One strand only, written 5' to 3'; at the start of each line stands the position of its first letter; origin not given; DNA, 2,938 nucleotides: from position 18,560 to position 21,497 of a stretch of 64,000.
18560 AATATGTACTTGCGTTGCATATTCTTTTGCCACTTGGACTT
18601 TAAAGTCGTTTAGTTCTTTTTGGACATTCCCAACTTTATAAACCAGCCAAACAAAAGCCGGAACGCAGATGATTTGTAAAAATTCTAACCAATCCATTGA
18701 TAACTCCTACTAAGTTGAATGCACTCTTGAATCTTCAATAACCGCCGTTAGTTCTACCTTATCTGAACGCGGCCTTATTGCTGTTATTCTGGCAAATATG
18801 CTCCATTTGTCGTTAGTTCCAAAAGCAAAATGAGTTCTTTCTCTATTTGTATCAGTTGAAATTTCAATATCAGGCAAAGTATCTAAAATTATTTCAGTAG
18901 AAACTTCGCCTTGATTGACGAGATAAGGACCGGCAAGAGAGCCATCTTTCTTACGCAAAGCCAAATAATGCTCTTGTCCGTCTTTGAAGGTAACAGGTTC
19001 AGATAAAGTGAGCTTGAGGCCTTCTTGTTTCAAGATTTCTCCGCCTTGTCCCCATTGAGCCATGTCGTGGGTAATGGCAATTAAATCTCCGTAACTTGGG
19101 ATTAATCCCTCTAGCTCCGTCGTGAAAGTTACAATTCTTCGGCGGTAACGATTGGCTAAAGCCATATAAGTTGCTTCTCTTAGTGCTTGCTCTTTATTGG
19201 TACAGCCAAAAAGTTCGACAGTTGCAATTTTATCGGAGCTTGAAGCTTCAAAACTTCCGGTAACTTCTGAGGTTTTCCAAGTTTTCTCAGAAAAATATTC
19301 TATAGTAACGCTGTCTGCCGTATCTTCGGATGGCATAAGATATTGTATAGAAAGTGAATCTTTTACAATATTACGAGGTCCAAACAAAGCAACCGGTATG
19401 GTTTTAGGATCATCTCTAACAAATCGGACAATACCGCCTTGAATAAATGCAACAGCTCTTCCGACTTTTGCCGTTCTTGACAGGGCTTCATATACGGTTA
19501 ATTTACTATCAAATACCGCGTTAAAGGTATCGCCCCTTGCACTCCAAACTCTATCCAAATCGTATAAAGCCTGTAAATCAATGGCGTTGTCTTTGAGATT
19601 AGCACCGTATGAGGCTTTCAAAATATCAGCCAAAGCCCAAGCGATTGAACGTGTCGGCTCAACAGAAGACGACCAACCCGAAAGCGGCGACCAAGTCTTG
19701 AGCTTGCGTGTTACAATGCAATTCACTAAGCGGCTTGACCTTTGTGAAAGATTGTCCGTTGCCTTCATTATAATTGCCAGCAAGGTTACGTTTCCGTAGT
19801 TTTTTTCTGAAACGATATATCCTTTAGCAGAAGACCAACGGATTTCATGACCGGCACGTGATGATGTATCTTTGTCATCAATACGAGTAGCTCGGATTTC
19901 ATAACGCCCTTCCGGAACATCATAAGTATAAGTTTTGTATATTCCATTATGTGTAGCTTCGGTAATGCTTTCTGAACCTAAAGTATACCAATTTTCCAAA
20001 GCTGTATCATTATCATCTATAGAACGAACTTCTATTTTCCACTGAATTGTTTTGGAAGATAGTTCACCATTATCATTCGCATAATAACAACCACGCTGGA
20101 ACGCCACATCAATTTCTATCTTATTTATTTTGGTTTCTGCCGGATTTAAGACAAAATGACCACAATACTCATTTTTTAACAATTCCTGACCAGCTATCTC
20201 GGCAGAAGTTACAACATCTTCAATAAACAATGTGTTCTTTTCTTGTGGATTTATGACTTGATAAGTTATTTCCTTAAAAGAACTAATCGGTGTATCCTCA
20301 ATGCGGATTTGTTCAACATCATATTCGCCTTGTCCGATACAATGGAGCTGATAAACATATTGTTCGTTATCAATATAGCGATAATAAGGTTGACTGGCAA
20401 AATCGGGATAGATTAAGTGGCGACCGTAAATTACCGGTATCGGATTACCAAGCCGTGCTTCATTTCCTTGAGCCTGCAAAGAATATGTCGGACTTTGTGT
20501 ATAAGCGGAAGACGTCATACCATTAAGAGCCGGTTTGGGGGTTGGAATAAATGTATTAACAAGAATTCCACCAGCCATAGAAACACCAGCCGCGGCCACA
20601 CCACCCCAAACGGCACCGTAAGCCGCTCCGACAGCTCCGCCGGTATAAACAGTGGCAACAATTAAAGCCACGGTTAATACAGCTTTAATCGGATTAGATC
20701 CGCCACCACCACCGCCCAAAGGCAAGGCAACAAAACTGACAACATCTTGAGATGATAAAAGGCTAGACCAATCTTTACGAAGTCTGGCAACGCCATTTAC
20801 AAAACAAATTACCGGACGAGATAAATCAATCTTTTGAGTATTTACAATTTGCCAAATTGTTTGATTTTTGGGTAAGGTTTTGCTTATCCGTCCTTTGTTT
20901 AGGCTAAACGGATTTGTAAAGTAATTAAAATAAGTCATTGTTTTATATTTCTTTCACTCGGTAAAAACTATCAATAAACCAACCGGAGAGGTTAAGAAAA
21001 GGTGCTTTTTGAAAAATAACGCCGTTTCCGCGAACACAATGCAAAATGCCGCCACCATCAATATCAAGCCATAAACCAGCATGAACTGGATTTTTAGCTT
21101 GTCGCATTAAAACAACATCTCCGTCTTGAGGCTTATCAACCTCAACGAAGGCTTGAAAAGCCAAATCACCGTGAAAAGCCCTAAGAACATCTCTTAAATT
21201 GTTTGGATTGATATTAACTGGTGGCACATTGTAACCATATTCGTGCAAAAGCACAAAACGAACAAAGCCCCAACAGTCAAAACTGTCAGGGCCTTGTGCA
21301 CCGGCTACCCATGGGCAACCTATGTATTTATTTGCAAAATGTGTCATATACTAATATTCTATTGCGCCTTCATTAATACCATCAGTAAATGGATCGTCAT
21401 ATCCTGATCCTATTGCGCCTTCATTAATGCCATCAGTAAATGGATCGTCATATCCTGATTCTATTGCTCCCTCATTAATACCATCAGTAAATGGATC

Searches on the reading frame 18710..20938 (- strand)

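Call 9: search_protein_families(library=pfam, proteins=[window:18710-20938:-], max_evalue=0.001)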
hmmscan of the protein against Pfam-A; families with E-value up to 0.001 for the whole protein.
window:18710-20938:- (742 aa): 2 families
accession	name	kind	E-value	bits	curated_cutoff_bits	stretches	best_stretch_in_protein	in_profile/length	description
PF13550.12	Phage-tail_3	-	2.2e-21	76.9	23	1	480-630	4-152/164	Putative phage tail protein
PF24801.1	FNIII-A_GpJ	-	1.6e-16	61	27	1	268-374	23-123/126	Tip attachment protein J,FNIII-A domain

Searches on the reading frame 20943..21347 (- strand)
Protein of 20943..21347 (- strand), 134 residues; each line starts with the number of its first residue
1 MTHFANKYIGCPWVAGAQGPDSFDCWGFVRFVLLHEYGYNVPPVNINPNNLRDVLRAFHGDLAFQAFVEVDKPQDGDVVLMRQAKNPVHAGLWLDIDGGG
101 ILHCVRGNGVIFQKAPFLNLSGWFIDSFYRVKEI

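Call 9: search_protein_families(library=pfam, proteins=[window:20943-21347:-], max_evalue=0.001)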
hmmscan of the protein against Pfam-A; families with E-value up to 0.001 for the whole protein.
window:20943-21347:- (134 aa): 1 family
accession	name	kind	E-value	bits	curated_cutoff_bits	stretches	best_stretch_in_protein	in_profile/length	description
PF00877.26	NLPC_P60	-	1.2e-10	41.7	23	1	11-112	2-88/105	NlpC/P60 family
